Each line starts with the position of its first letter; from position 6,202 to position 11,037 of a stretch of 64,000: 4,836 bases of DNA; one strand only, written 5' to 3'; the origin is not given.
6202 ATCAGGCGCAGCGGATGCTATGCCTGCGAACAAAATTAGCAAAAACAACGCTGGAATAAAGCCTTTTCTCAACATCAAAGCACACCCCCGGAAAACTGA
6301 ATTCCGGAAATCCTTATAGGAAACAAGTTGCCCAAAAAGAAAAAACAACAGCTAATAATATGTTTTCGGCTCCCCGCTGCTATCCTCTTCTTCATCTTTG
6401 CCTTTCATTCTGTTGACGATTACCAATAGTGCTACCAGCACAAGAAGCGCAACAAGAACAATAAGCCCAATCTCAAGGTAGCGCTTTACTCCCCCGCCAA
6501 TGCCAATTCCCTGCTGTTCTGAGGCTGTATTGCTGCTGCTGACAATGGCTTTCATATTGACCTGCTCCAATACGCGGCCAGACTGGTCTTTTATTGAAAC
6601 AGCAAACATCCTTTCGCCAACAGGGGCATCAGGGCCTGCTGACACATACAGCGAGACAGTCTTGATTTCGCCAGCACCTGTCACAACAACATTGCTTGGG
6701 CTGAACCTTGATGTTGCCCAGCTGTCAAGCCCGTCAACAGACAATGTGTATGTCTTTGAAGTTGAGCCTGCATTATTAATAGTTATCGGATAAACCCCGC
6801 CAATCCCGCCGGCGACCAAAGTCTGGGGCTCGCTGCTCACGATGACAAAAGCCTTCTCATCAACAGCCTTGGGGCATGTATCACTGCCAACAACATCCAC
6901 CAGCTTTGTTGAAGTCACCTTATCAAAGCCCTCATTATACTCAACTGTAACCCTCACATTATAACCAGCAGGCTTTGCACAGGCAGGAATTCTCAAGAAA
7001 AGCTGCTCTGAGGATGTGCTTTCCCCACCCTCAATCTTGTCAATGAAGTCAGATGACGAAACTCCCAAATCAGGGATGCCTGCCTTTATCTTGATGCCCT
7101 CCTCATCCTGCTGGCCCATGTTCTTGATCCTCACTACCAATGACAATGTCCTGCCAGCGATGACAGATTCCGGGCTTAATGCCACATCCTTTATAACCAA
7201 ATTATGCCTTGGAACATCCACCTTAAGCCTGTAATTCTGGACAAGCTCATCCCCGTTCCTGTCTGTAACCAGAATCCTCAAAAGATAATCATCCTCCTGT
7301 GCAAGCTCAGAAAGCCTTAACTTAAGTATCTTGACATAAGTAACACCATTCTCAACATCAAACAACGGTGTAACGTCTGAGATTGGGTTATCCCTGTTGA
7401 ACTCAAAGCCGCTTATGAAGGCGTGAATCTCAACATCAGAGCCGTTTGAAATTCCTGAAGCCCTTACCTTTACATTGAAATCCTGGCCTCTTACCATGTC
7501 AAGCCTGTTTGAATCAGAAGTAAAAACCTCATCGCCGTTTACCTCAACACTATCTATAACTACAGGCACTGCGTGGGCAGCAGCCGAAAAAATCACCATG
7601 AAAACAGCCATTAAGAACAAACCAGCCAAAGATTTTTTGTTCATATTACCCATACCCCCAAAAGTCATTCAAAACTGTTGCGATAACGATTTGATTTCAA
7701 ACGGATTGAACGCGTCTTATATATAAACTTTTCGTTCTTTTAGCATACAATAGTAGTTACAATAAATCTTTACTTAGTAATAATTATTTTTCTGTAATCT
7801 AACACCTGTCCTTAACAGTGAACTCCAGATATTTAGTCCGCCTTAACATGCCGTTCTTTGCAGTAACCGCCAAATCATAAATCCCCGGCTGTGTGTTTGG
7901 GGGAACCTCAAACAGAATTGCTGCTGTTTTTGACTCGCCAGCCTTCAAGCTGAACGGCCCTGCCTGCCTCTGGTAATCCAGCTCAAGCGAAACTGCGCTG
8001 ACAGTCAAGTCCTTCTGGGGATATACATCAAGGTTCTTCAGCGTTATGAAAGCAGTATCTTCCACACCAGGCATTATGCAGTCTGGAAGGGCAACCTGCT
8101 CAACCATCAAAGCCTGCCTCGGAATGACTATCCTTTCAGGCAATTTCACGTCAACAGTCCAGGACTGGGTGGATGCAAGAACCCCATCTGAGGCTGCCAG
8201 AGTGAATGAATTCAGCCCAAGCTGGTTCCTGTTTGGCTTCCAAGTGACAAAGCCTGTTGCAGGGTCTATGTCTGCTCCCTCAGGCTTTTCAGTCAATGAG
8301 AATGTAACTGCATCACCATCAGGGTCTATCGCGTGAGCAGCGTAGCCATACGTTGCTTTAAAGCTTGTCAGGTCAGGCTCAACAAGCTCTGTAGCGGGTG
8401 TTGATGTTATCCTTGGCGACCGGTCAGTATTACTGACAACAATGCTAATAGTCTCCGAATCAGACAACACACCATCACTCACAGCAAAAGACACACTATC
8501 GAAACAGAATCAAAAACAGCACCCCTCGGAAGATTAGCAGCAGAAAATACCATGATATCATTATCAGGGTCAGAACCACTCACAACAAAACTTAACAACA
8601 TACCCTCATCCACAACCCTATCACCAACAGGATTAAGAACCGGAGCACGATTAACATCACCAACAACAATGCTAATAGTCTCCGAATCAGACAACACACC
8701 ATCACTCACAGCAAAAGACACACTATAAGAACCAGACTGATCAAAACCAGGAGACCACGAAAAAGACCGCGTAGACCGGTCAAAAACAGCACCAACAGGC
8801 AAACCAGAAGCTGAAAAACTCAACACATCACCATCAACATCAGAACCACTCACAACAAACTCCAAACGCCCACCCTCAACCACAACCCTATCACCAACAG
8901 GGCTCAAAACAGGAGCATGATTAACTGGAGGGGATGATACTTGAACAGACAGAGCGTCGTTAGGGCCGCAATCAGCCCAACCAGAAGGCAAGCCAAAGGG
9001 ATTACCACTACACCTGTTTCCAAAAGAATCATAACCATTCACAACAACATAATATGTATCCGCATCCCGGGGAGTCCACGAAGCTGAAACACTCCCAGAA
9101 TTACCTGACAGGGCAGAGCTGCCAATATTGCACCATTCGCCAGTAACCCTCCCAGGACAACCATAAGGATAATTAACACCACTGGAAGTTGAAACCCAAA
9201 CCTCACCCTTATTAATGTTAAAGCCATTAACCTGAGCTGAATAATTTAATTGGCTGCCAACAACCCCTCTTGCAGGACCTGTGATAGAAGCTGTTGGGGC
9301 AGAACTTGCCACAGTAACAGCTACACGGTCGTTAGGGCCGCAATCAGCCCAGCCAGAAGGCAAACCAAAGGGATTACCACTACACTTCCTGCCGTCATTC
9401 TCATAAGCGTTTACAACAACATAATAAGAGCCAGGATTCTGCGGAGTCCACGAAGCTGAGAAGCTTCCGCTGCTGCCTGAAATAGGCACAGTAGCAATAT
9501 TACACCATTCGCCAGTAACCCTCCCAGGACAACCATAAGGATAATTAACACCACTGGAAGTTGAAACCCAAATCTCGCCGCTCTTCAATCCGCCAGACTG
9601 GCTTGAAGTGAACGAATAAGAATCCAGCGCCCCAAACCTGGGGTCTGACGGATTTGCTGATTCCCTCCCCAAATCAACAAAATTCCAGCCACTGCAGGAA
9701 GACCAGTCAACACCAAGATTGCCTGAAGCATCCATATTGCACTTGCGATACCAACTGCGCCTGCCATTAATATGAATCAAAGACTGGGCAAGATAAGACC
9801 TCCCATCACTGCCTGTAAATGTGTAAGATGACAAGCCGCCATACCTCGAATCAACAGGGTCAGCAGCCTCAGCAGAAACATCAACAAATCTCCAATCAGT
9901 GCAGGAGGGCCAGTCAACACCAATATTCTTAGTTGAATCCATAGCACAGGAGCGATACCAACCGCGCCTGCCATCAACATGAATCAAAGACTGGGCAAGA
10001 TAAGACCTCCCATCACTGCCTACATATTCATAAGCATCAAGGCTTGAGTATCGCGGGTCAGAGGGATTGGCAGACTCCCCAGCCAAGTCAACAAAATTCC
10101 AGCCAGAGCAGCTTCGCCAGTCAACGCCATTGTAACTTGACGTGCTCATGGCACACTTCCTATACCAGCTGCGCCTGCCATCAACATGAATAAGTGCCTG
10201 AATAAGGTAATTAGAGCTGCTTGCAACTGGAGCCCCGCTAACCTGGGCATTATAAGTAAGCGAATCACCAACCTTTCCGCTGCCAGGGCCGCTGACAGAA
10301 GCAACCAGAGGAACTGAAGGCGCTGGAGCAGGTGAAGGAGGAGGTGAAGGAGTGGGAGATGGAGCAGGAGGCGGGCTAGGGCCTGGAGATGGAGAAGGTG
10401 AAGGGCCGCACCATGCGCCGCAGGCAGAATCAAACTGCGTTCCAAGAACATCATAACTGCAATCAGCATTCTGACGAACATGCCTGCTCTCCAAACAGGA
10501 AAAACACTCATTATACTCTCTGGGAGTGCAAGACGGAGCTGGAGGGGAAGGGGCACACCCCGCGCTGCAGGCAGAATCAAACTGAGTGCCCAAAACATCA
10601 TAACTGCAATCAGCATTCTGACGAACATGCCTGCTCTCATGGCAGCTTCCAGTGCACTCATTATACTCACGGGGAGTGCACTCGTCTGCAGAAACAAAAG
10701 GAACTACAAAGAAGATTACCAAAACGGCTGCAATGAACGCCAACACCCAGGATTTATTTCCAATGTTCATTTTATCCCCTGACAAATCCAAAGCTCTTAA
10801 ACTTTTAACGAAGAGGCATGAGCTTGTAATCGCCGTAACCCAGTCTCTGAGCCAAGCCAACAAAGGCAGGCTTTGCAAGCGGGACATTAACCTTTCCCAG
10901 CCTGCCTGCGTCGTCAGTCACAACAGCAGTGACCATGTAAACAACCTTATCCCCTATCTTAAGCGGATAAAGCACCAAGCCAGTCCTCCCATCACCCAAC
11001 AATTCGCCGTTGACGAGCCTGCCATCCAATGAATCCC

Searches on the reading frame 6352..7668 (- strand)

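Call 13: search_protein_families(library=pfam, proteins=[window:6352-7668:-])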
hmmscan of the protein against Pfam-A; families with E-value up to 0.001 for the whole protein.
window:6352-7668:- (438 aa): 3 families
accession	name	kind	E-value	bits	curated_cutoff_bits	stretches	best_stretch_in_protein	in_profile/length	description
PF11614.14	FixG_C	-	1.2e-06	29.1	25.6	1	286-361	28-103/119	IG-like fold at C-terminal of FixG, putative oxidoreductase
PF10633.15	NPCBM_assoc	-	8.6e-06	26.3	24.4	0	170-244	2-77/78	NPCBM-associated, NEW3 domain of alpha-galactosidase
PF07705.17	CARDB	-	0.00031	21.3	22.7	0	156-243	3-84/101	CARDB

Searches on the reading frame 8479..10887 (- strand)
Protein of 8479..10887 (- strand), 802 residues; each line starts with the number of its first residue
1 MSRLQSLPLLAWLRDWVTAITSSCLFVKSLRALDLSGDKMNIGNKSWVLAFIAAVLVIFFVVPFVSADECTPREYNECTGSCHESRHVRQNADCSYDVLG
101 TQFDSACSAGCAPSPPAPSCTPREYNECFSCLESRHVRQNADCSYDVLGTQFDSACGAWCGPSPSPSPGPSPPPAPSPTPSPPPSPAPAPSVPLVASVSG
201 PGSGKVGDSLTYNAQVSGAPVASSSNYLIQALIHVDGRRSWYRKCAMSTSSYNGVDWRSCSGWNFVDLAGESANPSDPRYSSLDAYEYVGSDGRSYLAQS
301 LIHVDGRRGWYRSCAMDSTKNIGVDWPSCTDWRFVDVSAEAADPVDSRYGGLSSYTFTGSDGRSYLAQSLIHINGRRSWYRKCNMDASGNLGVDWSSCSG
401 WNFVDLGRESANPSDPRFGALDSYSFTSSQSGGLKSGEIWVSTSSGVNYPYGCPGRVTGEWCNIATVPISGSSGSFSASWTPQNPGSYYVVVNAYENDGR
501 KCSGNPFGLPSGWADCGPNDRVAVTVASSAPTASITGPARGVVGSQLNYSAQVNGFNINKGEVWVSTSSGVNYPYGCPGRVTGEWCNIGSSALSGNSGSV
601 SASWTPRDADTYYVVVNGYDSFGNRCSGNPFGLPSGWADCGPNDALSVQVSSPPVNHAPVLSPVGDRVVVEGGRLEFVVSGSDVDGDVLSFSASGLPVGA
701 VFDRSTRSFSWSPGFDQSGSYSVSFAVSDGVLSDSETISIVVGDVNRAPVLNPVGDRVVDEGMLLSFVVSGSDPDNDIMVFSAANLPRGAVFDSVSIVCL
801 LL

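Call 13: search_protein_families(library=pfam, proteins=[window:8479-10887:-])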
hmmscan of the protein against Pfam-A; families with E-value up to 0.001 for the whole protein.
window:8479-10887:- (802 aa): 6 families
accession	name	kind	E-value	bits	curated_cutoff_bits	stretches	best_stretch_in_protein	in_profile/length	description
PF17963.7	Big_9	-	6e-10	40.3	23.6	1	656-740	1-88/89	Bacterial Ig domain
PF05345.18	He_PIG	-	9.3e-10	39.3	24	1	658-742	1-95/96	Putative Ig domain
PF17803.7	Cadherin_4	-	1.8e-06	28.8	25.1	0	648-695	3-53/71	Bacterial cadherin-like domain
PF18911.6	PKD_4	-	0.00036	21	27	0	746-779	1-35/85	PKD domain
PF17892.7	Cadherin_5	-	0.00049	20.3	26.5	0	679-741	31-96/98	Cadherin-like domain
PF24541.1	Thioredox_PDIA6_C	-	0.00055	20.7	27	0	369-387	94-112/130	PDIA6-like, C-terminal thioredoxin-like domain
